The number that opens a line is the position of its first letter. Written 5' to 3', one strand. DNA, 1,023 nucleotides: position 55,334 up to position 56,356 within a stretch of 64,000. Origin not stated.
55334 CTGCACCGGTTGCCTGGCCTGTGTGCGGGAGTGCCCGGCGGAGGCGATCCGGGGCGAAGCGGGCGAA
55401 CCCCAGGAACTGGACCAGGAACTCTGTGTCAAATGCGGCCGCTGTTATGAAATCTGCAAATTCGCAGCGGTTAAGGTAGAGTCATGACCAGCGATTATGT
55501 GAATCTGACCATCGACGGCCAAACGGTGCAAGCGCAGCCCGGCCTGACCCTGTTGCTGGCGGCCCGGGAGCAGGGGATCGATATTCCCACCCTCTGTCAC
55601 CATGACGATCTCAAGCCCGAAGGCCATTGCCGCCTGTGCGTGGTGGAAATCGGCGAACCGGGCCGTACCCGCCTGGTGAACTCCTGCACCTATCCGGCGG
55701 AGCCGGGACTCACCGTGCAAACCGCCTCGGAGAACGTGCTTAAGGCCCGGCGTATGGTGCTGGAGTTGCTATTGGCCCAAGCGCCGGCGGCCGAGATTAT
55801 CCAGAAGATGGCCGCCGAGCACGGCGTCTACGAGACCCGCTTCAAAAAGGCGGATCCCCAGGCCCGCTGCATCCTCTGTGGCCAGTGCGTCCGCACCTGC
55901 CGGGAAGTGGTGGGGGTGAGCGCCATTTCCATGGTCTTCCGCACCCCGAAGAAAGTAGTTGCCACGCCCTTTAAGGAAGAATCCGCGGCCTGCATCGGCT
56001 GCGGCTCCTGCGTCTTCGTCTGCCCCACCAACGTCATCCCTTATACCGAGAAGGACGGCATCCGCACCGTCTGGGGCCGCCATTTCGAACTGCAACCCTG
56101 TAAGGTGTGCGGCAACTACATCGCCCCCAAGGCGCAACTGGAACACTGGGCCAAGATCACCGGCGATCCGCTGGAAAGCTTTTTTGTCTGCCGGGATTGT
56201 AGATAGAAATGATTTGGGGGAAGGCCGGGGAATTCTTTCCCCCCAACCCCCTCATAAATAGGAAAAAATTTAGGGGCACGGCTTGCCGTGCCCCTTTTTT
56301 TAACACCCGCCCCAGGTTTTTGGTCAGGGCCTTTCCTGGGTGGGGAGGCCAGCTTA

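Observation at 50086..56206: Six-gene, fully translationally coupled operon joining a 4-subunit 2-oxoacid:ferredoxin oxidoreductase to NuoE/F-fusion and truncated NuoG-like proteins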

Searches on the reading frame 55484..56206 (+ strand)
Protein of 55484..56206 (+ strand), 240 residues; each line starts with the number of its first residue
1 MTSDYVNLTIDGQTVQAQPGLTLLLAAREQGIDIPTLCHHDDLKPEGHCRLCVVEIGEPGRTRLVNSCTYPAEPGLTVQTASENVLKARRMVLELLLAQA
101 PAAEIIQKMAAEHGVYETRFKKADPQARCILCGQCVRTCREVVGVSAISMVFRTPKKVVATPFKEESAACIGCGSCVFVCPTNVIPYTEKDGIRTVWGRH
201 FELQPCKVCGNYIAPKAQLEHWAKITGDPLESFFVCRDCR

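Call 5: search_protein_families(library=pfam, proteins=[window:55484-56206:+], max_evalue=0.01)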
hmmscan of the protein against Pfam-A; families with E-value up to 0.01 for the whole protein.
window:55484-56206:+ (240 aa): 19 families
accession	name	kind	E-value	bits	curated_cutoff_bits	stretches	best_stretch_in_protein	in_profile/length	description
PF13510.11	Fer2_4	-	5.6e-20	71.6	22.8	1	5-82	3-81/82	2Fe-2S iron-sulfur cluster binding domain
PF12838.12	Fer4_7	-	2.8e-12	47.3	27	2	128-184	1-52/52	4Fe-4S dicluster domain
PF00111.32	Fer2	-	3.7e-09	36.8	21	1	9-58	2-49/77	2Fe-2S iron-sulfur cluster binding domain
PF14697.11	Fer4_21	-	2.1e-08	34.6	35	1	126-185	5-57/59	4Fe-4S dicluster domain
PF13237.11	Fer4_10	-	5.7e-08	33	25.5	1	166-210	5-46/53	4Fe-4S dicluster domain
PF13187.11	Fer4_9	-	1.1e-06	29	27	2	162-185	29-52/52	4Fe-4S dicluster domain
PF00037.32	Fer4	-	3.5e-06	27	21.1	1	169-185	7-23/24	4Fe-4S binding domain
PF13534.11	Fer4_17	-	8.1e-06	26.7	22.2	0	165-184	41-60/61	4Fe-4S dicluster domain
PF12837.12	Fer4_6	-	8.9e-06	25.9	25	1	168-185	7-24/24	4Fe-4S binding domain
PF13746.11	Fer4_18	-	4.2e-05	24.2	27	0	164-184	55-75/114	4Fe-4S dicluster domain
PF12797.12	Fer4_2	-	6.3e-05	23.1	24.5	1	166-182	6-22/22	4Fe-4S binding domain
PF22117.2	Fer4_Nqo3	-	0.00042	20.9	27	1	127-183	9-64/67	NADH-quinone oxidoreductase subunit 3, ferredoxin-like domain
PF17179.9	Fer4_22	-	0.00046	21.4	27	1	153-183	64-94/95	4Fe-4S dicluster domain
PF13370.11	Fer4_13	-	0.0011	20.1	24.5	0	168-182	4-18/58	4Fe-4S single cluster domain of Ferredoxin I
PF13183.11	Fer4_8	-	0.0018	19.2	27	1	127-184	3-68/68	4Fe-4S dicluster domain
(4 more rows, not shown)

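Call 6: search_protein_families(library=ncbifam, proteins=[window:55484-56206:+], max_evalue=0.001)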
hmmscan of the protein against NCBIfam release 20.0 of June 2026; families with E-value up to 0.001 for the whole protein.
window:55484-56206:+ (240 aa): 30 families (the best 25 are shown)
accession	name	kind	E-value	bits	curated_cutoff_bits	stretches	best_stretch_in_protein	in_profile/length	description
NF040763.1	FeFe_hydrog_A6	exception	9.3e-42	143.1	765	1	6-198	1-216/571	NADH-dependent [FeFe] hydrogenase, group A6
NF005745.0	PRK07569.1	equivalog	4.2e-35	121.2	333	1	6-185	4-207/238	bidirectional hydrogenase complex protein HoxU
TIGR01973.1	NuoG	equivalog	8.5e-29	100.8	470.05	1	8-101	1-92/606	NADH-quinone oxidoreductase subunit NuoG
NF040762.1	Hydr_FeFe_Clost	exception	1e-24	87.1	900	2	7-97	2-90/572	ferredoxin hydrogenase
NF005895.0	PRK07860.1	equivalog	1.2e-21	76.5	802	1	3-101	15-113/811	NADH-quinone oxidoreductase subunit G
NF006305.0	PRK08493.1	equivalog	1.7e-21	76.1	591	1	6-95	2-87/819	NADH-quinone oxidoreductase subunit G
NF009454.0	PRK12814.1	equivalog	3.4e-21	75.3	916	1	5-99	3-95/657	putative NADPH-dependent glutamate synthase small subunit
TIGR02512.1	FeFe_hydrog_A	subfamily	3.5e-11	42.6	405.95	1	127-204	7-84/375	[FeFe] hydrogenase, group A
TIGR01945.1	rnfC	subfamily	1.7e-08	33.5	245.95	1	121-184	357-418/435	RnfABCDGE type electron transport complex subunit C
TIGR02912.1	sulfite_red_C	equivalog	9.3e-08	31.4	324.1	1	114-189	160-222/314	sulfite reductase subunit C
NF045874.1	Vhu_polyferre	exception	2.2e-06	26.7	600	1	127-193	157-221/381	F420-non-reducing hydrogenase associated-polyferredoxin VhuB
NF003454.1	PRK05035.1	equivalog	3.1e-06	26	345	1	118-184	358-422/556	electron transport complex subunit RsxC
NF040864.1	HgcB_ferredoxin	equivalog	3.2e-06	26.9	99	1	164-191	10-37/93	mercury methylation ferredoxin HgcB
TIGR00403.1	ndhI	equivalog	4.3e-06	26.4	302.35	1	127-195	62-129/183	NAD(P)H-quinone oxidoreductase subunit I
TIGR01971.1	NuoI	subfamily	5.7e-06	25.9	113.05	1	119-190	34-103/121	NADH-quinone oxidoreductase, chain I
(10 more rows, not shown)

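Call 20: search_solved_structures(query=window:55484-56206:+, max_evalue=0.00001, show_alignments=4)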
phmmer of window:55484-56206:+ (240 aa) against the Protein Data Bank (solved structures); distinct sequences matched with E-value up to 0.00001: 75 (the best 60 are shown).
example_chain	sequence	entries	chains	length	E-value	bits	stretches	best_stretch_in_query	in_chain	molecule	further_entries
9mqx_A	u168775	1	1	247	4e-50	173.7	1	4-224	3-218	NADH:ubiquinone oxidoreductase chain G-like protein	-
8a6t_A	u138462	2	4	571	3.3e-35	124.8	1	5-215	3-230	Electron bifurcating hydrogenase subunit HydA1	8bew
7t2r_A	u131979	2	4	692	1.2e-26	96.8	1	6-189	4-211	NiFe hydrogenase subunit A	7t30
7vw6_A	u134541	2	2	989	3e-26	95.5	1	9-210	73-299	Formate dehydrogenase | Tungsten-containing formate dehydrogenase alpha subunit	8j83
7e5z_A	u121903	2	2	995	3.1e-26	95.5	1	9-210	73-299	Formate dehydrogenase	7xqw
8oh5_C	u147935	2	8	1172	3.2e-26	95.4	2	6-98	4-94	Formate dehydrogenase-O, major subunit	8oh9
9bov_A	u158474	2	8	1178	2.4e-25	92.5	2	6-99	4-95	Molybdopterin oxidoreductase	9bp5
7q4v_A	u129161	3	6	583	3.9e-25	91.8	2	7-99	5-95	Iron hydrogenase HydA1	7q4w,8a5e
6tg9_A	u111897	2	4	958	1e-24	90.5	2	6-102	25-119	Formate dehydrogenase subunit alpha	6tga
9wxb_B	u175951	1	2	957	8e-23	84.3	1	6-102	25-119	Formate dehydrogenase alpha subunit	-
7q5y_A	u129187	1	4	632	2e-21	79.7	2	3-102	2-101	NADH dehydrogenase I chain G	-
5o31_G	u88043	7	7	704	6.2e-21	78.1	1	3-102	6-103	NADH-ubiquinone oxidoreductase 75 kDa subunit, mitochondrial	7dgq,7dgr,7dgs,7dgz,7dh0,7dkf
5lnk_3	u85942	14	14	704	6.4e-21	78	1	3-102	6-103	Mitochondrial complex I, 75 kDa subunit | NADH:ubiquinone oxidoreductase core subunit S1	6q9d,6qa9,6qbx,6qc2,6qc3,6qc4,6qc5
7qsd_G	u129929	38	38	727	6.7e-21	78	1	3-102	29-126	NADH-ubiquinone oxidoreductase 75 kDa subunit, mitochondrial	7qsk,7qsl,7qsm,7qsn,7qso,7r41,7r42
6zk9_3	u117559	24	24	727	6.9e-21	77.9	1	3-102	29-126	NADH:ubiquinone oxidoreductase core subunit S1 | NADH-ubiquinone oxidoreductase 75 kDa subunit, mitochondrial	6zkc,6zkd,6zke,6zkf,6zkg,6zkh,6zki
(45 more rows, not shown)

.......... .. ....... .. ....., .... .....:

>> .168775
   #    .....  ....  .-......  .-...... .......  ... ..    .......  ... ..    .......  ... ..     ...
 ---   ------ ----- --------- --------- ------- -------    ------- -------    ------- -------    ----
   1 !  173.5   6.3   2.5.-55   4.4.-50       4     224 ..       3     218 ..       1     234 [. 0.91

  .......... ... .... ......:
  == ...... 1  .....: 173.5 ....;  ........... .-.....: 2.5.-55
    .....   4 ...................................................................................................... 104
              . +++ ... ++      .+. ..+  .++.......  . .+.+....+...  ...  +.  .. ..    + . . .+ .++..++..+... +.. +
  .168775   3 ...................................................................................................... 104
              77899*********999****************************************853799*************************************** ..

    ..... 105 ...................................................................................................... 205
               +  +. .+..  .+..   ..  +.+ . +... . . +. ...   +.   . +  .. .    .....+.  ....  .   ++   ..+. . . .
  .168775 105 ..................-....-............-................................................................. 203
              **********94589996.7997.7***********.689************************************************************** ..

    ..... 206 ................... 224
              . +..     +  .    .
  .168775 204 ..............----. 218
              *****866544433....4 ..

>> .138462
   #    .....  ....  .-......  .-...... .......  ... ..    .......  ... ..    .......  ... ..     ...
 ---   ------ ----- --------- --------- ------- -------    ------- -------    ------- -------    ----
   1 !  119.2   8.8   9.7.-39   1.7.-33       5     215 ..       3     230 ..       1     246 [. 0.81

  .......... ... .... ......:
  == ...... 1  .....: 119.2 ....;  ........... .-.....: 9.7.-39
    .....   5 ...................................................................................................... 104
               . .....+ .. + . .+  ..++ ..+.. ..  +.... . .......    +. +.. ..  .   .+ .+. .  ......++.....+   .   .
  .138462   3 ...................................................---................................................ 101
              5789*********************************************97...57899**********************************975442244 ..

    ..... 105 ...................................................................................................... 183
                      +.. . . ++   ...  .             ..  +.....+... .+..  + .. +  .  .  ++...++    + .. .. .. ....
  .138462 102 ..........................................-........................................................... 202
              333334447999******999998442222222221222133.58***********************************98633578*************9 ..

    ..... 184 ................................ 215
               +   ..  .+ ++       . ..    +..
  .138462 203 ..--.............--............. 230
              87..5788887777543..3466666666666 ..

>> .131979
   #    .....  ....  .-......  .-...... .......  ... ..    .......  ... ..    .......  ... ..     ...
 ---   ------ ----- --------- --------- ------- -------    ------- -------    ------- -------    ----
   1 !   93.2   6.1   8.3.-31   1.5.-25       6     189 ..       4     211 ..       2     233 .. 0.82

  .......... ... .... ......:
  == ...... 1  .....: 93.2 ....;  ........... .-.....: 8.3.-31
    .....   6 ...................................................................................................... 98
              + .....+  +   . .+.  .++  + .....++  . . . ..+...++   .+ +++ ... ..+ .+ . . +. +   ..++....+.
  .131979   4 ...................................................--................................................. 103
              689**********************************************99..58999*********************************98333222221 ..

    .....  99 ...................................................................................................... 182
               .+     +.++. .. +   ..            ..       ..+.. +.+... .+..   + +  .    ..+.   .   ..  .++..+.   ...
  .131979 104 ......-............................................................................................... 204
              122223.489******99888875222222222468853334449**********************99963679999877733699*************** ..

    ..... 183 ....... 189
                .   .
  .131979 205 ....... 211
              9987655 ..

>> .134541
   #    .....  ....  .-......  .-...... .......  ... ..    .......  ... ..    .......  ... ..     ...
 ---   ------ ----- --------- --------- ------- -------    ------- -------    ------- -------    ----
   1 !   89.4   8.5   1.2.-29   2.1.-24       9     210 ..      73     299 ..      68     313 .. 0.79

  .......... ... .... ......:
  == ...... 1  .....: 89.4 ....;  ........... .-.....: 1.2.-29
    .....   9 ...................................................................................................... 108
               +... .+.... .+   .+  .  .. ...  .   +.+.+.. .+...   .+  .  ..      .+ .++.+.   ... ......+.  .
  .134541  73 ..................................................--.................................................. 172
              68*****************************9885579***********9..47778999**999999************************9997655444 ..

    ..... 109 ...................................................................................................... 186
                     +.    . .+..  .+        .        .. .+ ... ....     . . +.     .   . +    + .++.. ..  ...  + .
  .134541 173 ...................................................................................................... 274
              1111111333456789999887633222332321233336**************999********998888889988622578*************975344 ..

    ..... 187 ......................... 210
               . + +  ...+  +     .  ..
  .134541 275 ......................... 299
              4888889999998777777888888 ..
